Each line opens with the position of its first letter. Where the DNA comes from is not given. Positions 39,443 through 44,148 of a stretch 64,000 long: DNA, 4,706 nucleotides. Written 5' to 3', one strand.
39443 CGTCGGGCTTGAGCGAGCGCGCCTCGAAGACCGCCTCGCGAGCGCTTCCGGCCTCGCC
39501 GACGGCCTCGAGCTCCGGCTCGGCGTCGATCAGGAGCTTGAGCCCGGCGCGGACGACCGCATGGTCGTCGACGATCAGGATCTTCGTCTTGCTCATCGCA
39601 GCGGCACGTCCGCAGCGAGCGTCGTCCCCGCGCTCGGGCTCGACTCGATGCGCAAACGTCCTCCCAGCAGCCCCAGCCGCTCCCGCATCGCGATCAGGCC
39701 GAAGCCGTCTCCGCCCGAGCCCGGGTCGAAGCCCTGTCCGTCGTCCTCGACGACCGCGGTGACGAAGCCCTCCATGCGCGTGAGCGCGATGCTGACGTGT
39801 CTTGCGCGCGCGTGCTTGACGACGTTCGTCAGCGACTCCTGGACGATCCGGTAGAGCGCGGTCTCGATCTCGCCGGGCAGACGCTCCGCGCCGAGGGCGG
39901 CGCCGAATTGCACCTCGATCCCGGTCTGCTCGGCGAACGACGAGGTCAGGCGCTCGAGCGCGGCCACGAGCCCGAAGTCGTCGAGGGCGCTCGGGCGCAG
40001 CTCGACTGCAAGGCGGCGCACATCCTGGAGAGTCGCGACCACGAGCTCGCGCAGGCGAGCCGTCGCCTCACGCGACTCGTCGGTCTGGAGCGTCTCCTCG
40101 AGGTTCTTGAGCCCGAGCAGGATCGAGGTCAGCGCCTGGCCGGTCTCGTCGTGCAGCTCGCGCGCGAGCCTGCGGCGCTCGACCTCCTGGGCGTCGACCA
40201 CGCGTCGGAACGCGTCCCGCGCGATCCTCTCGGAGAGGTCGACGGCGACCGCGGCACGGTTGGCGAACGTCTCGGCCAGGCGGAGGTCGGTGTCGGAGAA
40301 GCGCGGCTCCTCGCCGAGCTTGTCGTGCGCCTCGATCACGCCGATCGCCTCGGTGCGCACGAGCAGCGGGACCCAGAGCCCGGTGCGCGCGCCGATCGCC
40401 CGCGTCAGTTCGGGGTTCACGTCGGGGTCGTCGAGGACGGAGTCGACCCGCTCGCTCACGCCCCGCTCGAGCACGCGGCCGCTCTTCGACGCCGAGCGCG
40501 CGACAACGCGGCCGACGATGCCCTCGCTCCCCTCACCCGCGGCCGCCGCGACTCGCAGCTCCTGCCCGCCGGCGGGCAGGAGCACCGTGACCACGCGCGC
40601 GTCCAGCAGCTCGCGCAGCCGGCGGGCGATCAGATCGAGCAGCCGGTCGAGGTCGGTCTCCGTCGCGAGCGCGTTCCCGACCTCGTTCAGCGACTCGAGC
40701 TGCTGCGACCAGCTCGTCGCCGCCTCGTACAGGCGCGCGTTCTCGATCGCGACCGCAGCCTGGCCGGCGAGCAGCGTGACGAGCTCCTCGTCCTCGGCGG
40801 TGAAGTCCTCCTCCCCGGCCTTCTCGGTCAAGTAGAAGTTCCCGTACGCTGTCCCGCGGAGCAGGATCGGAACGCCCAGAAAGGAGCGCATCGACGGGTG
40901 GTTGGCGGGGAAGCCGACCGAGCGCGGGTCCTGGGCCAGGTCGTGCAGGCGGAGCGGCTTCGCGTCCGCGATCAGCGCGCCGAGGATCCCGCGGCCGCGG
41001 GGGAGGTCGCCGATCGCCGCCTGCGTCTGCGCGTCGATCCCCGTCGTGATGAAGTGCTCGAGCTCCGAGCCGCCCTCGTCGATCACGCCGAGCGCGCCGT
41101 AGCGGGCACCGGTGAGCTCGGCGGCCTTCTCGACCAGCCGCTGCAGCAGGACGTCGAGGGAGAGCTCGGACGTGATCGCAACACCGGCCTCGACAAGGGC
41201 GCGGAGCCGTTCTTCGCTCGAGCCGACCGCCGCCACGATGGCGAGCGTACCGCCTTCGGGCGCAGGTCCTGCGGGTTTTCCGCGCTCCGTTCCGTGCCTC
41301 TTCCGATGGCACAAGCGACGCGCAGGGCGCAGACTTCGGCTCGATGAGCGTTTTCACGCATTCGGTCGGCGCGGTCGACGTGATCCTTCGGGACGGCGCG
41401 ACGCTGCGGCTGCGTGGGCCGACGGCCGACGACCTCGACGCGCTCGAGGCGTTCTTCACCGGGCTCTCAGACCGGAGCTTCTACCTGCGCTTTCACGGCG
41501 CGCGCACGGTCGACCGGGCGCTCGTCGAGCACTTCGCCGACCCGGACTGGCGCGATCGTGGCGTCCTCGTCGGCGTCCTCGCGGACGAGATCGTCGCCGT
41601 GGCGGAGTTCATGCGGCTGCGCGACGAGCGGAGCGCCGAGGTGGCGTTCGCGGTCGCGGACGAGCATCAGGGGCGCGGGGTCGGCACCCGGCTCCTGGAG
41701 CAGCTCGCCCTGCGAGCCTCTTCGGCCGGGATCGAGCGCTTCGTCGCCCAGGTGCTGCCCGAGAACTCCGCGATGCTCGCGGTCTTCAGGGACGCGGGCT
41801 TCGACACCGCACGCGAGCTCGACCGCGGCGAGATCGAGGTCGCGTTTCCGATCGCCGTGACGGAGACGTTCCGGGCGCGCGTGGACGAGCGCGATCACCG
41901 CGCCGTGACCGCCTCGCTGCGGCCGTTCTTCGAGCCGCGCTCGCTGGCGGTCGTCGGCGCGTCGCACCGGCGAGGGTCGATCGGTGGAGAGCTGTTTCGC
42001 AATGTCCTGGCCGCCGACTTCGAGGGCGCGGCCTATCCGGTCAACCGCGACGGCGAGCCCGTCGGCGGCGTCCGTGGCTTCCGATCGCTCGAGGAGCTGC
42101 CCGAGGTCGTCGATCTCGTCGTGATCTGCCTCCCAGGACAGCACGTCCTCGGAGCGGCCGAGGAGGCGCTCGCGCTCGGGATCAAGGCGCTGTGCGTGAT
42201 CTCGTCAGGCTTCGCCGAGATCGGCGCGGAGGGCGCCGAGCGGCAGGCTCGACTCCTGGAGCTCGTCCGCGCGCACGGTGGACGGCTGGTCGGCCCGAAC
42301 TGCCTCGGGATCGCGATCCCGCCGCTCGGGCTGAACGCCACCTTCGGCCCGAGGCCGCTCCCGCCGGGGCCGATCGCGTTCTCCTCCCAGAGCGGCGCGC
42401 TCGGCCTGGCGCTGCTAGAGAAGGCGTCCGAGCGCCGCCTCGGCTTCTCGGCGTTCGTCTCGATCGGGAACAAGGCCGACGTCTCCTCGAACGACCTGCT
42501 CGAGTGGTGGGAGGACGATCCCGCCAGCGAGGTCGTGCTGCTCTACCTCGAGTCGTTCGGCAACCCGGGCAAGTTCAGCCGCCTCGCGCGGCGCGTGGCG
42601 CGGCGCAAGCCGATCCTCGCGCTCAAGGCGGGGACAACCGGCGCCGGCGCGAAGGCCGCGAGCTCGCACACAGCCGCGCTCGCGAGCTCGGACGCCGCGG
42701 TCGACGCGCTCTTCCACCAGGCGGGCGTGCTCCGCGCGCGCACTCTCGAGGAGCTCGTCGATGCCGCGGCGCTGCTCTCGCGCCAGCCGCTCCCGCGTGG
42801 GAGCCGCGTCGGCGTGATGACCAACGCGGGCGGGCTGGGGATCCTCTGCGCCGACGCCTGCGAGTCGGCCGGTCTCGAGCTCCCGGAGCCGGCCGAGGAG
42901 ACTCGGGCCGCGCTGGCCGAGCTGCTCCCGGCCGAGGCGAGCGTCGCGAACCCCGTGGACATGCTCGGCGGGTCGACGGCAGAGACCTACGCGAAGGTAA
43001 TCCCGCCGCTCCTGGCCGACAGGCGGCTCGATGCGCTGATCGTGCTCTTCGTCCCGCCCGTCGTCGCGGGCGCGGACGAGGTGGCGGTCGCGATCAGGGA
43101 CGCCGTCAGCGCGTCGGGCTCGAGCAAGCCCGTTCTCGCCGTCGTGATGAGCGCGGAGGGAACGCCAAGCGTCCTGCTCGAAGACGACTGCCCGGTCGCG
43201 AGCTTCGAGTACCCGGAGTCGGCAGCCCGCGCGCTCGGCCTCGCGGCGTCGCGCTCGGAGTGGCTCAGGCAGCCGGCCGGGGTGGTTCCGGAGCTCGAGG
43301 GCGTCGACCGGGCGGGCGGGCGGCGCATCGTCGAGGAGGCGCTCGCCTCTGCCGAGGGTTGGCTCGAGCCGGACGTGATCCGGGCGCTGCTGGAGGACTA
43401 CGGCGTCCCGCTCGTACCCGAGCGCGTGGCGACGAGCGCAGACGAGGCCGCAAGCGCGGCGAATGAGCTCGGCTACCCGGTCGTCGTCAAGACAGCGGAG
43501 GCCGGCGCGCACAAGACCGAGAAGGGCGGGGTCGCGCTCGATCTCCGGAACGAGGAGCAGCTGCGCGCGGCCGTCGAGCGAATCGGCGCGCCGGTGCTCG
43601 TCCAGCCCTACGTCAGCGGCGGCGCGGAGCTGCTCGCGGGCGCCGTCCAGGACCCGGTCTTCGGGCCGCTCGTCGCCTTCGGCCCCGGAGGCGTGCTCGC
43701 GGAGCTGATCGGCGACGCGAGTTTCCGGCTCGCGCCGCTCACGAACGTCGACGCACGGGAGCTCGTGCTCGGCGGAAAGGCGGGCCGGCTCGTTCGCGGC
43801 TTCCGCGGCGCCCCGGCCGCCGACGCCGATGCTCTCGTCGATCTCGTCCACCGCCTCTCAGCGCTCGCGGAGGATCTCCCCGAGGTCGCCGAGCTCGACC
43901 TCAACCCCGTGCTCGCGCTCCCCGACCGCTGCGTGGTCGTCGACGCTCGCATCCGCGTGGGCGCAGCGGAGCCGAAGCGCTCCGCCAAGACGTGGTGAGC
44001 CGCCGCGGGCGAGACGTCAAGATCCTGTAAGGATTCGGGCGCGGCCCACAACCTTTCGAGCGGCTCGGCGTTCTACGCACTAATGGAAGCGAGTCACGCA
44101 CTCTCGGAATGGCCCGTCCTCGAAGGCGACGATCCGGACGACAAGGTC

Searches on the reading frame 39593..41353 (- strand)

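Call 67: search_protein_families(library=pfam, proteins=[window:39593-41353:-], max_evalue=0.00001)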
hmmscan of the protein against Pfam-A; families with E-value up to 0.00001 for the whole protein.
window:39593-41353:- (586 aa): 6 families
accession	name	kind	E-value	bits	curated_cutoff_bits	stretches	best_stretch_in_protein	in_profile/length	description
PF13185.12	GAF_2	-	5.2e-38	130.8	28.6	2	64-204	2-136/136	GAF domain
PF01590.32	GAF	-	1.4e-34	119.9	22.4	2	66-203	2-133/133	GAF domain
PF13492.12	GAF_3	-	1.2e-21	77.9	27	2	234-372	1-128/129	GAF domain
PF07730.19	HisKA_3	-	5e-14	53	24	1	392-457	1-68/68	Histidine kinase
PF02518.31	HATPase_c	-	4.6e-13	50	26.4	1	497-585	3-109/111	Histidine kinase-, DNA gyrase B-, and HSP90-like ATPase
PF13581.12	HATPase_c_2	-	5.8e-06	26.8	27.4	0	483-546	15-83/127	Histidine kinase-like ATPase domain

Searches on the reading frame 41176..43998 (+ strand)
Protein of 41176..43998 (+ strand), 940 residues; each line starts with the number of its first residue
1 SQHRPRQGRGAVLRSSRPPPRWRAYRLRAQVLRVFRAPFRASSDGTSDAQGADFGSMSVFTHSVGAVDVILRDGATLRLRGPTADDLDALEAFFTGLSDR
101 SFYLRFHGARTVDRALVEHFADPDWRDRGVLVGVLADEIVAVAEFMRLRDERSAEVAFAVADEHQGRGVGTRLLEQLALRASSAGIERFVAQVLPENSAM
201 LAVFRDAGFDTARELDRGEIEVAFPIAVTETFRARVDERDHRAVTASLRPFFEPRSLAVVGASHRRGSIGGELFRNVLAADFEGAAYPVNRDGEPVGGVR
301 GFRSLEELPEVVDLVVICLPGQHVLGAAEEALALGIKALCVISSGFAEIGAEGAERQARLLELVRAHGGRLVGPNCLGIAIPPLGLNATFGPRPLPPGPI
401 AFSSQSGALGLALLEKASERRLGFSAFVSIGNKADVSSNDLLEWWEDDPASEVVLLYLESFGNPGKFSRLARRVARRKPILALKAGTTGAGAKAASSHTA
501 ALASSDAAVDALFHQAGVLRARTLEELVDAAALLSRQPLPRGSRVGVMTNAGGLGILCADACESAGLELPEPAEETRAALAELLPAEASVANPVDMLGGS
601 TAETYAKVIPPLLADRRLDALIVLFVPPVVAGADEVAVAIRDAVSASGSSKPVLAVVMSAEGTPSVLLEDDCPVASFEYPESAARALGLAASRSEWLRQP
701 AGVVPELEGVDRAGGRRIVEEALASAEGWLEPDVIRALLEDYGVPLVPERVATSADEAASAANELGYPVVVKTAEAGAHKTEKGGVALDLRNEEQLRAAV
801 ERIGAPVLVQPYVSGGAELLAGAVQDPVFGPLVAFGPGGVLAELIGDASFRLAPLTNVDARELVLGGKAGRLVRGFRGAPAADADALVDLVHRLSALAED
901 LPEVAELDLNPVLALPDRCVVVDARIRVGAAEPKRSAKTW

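Call 68: search_protein_families(library=pfam, proteins=[window:41176-43998:+], max_evalue=0.00001)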
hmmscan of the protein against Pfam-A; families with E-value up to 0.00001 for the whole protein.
window:41176-43998:+ (940 aa): 8 families
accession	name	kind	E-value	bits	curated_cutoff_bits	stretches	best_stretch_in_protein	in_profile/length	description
PF13549.11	ATP-grasp_5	-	4.6e-62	209.7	27.6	1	722-928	2-221/221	ATP-grasp domain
PF13607.11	Succ_CoA_lig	-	4.6e-56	188.8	27.4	1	397-534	1-138/138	Succinyl-CoA ligase like flavodoxin domain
PF13380.12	CoA_binding_2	-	9.8e-21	74.8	22.8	1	255-380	1-114/116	CoA binding domain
PF00583.31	Acetyltransf_1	-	2.1e-12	47.8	20.7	1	122-209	24-116/116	Acetyltransferase (GNAT) family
PF13302.13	Acetyltransf_3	-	1.1e-11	46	25.4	1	77-209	2-137/138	Acetyltransferase (GNAT) domain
PF19045.5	Ligase_CoA_2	-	1.5e-11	45.1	23.7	1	546-658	2-117/162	Ligase-CoA domain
PF02629.25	CoA_binding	-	5.5e-08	33.9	22.3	1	254-345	3-97/97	CoA binding domain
PF13508.13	Acetyltransf_7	-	8.2e-08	33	27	1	132-209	7-82/84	Acetyltransferase (GNAT) domain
